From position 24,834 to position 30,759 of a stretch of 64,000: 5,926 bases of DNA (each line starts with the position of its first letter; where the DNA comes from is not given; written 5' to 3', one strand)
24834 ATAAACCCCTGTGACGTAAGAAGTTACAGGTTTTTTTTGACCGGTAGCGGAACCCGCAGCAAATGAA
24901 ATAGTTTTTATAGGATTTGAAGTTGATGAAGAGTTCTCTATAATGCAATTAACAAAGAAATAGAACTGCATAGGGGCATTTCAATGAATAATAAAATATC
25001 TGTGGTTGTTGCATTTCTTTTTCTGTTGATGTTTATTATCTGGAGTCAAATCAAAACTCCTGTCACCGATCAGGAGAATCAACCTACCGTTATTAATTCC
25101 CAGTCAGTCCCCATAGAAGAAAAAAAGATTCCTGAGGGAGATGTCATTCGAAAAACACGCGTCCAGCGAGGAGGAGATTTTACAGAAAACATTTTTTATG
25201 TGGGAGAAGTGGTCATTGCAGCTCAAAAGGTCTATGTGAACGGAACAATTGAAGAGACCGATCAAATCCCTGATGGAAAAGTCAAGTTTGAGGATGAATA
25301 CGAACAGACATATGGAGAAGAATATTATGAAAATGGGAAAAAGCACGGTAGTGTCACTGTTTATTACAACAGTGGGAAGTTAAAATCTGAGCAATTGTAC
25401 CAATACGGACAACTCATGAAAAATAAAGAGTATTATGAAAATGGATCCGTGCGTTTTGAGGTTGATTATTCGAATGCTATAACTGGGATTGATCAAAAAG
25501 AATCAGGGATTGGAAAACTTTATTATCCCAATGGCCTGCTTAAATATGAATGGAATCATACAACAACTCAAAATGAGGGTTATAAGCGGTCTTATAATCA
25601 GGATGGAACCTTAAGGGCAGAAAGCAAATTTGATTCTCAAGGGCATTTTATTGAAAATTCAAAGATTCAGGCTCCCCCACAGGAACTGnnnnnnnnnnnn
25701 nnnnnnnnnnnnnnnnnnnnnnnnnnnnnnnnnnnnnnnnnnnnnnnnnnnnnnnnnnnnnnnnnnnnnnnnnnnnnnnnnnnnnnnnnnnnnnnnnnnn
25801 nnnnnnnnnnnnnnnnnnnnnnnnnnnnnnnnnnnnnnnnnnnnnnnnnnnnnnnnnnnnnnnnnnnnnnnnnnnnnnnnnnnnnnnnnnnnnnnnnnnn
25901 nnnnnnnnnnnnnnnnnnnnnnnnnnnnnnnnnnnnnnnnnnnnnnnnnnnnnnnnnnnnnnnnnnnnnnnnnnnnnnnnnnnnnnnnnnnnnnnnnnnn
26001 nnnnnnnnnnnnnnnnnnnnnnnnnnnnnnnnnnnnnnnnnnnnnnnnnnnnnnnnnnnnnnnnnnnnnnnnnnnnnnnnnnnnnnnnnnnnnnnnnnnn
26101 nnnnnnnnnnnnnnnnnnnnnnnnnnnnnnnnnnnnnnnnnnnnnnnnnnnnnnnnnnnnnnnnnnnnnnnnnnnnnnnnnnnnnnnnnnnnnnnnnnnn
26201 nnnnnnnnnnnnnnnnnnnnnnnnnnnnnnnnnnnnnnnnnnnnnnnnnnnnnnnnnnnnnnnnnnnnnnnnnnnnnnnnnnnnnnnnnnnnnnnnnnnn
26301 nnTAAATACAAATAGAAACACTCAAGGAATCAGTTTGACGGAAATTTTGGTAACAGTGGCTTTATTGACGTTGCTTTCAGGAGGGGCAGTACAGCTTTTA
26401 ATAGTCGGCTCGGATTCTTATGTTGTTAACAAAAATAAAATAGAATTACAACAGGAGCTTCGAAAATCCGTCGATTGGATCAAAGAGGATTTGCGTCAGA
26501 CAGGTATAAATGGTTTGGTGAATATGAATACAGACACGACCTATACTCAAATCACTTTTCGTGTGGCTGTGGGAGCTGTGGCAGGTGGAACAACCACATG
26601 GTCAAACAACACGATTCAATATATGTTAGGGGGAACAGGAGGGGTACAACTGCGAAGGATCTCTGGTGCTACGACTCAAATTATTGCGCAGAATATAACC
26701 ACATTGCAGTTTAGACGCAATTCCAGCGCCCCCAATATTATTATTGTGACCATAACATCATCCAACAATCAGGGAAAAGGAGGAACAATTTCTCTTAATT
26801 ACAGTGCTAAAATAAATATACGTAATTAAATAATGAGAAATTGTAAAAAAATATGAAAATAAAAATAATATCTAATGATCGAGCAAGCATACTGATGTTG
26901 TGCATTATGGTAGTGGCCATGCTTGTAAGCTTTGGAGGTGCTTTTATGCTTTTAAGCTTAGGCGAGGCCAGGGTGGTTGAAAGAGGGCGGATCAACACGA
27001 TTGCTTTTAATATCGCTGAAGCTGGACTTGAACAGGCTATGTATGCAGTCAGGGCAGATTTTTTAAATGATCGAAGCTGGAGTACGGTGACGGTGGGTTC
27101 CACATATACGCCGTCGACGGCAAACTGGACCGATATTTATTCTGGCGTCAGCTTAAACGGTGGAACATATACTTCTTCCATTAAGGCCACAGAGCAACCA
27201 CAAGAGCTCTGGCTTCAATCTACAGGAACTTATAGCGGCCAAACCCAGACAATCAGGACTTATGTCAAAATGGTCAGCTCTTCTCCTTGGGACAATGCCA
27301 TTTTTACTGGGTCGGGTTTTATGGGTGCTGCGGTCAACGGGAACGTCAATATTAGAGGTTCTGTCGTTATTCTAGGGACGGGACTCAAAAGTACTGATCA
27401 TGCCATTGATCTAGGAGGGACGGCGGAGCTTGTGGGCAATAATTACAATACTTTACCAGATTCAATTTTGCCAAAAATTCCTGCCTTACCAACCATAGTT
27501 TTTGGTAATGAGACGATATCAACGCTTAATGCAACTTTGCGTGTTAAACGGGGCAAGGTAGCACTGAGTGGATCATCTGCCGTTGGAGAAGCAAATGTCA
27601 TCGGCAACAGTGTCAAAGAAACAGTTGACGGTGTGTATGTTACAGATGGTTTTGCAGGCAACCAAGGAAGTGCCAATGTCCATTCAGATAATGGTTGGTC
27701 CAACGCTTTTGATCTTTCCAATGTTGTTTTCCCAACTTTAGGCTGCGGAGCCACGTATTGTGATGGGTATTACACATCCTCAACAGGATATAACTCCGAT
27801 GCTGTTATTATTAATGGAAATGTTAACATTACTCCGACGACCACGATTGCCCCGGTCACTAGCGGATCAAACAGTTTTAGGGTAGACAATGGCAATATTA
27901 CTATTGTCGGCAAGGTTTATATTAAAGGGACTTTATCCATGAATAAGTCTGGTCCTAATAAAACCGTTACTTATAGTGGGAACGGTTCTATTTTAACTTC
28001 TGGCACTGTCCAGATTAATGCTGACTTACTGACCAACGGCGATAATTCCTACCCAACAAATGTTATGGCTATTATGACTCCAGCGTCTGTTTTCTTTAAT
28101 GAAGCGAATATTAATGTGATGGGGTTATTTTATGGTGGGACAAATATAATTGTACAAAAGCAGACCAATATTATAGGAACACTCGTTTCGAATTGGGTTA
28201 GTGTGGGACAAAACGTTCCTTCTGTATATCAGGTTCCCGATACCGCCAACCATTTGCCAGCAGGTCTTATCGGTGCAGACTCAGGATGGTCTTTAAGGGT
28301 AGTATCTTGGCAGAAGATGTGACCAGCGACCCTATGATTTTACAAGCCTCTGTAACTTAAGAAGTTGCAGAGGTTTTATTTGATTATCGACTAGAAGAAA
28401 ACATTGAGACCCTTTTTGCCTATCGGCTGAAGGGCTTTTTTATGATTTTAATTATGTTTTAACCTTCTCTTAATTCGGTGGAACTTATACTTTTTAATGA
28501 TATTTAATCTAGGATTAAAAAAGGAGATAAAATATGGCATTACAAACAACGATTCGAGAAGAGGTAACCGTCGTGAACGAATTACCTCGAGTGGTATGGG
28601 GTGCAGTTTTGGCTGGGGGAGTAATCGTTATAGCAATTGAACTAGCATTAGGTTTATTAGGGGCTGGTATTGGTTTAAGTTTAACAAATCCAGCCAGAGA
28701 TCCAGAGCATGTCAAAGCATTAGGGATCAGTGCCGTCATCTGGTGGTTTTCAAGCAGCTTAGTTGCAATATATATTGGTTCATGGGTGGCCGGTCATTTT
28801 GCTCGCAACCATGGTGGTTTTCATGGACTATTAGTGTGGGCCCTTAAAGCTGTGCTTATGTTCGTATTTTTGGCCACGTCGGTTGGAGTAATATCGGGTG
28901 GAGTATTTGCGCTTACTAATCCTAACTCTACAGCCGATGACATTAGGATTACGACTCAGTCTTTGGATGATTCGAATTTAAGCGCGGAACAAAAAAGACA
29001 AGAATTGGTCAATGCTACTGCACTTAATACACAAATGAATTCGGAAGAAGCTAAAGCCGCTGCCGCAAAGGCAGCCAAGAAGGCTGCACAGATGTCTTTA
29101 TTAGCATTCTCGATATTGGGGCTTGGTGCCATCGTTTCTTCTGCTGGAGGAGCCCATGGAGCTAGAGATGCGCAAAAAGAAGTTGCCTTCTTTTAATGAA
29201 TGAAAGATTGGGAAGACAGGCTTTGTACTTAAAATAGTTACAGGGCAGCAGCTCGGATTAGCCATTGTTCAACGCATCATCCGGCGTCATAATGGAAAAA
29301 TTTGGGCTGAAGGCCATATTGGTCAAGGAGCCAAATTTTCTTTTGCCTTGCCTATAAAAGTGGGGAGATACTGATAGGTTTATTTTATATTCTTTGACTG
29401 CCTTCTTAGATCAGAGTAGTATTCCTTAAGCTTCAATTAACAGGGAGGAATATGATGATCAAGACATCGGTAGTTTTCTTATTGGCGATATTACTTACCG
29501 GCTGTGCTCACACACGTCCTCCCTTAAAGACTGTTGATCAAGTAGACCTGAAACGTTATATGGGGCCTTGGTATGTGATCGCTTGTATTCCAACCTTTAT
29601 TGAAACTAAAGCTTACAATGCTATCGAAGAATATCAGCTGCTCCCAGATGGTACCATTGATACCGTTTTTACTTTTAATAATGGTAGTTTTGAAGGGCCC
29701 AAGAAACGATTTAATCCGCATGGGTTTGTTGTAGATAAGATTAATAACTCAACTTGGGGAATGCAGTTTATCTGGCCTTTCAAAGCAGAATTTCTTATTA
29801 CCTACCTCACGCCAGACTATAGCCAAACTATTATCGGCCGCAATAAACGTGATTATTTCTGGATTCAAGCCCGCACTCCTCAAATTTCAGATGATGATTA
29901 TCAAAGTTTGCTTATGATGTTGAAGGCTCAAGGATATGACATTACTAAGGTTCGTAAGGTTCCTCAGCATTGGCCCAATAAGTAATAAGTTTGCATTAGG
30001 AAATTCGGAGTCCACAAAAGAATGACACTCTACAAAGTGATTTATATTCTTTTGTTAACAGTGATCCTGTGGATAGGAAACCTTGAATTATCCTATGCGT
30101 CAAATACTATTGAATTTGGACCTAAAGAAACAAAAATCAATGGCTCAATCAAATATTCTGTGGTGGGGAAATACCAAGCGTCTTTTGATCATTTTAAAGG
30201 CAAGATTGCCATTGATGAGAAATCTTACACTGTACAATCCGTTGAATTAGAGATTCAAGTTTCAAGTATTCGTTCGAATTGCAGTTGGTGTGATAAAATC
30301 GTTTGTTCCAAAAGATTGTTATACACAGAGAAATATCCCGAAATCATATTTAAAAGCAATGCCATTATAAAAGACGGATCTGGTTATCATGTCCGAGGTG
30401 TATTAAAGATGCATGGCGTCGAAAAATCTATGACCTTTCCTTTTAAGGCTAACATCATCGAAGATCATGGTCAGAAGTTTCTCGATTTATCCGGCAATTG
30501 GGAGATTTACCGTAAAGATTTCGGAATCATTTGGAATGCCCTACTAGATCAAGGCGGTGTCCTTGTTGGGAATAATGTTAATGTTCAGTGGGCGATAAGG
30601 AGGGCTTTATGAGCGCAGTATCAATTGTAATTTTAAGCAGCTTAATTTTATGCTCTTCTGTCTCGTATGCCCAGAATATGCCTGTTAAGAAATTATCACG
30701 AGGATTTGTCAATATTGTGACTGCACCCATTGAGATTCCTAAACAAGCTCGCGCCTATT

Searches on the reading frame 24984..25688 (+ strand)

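Call 32: search_protein_families(library=pfam, proteins=[window:24984-25688:+], max_evalue=0.0001)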
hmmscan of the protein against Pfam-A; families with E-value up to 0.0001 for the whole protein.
window:24984-25688:+ (235 aa): 1 family
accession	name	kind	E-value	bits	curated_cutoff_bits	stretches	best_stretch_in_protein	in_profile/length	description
PF07661.19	MORN_2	-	1.7e-11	43.4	29.6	0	120-140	1-21/22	MORN repeat variant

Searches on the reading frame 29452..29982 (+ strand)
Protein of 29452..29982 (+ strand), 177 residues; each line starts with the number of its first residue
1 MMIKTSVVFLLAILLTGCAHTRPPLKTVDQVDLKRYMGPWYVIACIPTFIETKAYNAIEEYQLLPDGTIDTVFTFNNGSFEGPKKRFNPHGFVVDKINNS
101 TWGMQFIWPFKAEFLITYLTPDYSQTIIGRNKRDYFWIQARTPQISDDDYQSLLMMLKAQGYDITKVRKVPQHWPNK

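Call 3: search_protein_families(library=pfam, proteins=[window:29452-29982:+], max_evalue=0.01)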
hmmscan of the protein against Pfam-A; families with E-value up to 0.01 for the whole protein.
window:29452-29982:+ (177 aa): 1 family
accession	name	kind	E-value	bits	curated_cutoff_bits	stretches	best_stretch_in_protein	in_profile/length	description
PF08212.18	Lipocalin_2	-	3e-37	128.2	24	1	31-172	1-146/146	Lipocalin-like domain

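Call 45: search_protein_families(library=ncbifam, proteins=[window:29452-29982:+], max_evalue=0.01)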
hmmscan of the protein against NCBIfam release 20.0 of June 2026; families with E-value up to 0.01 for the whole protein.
window:29452-29982:+ (177 aa): 1 family
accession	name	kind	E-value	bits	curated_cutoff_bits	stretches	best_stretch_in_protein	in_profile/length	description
NF007786.1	PRK10477.1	subfamily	6.5e-20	71.5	267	1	6-172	7-174/176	outer membrane lipoprotein Blc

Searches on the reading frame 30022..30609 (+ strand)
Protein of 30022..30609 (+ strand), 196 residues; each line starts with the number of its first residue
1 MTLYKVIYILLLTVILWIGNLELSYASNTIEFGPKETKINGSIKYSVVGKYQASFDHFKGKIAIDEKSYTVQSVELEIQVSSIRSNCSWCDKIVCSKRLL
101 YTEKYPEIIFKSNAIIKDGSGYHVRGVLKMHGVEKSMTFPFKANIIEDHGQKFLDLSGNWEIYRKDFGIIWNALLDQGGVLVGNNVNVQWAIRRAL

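Call 3: search_protein_families(library=pfam, proteins=[window:30022-30609:+], max_evalue=0.01)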
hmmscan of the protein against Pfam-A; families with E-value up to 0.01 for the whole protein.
window:30022-30609:+ (196 aa): 1 family
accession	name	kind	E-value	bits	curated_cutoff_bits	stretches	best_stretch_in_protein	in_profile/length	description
PF04264.18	YceI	-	1.3e-25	91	23.7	1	34-191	5-147/150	YceI-like domain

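Call 45: search_protein_families(library=ncbifam, proteins=[window:30022-30609:+], max_evalue=0.01)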
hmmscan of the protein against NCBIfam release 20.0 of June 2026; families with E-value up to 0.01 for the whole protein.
window:30022-30609:+ (196 aa): 1 family
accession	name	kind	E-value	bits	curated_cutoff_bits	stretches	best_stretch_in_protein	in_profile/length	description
NF002994.0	PRK03757.1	equivalog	2.1e-16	60.2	232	1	52-170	49-170/191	YceI family protein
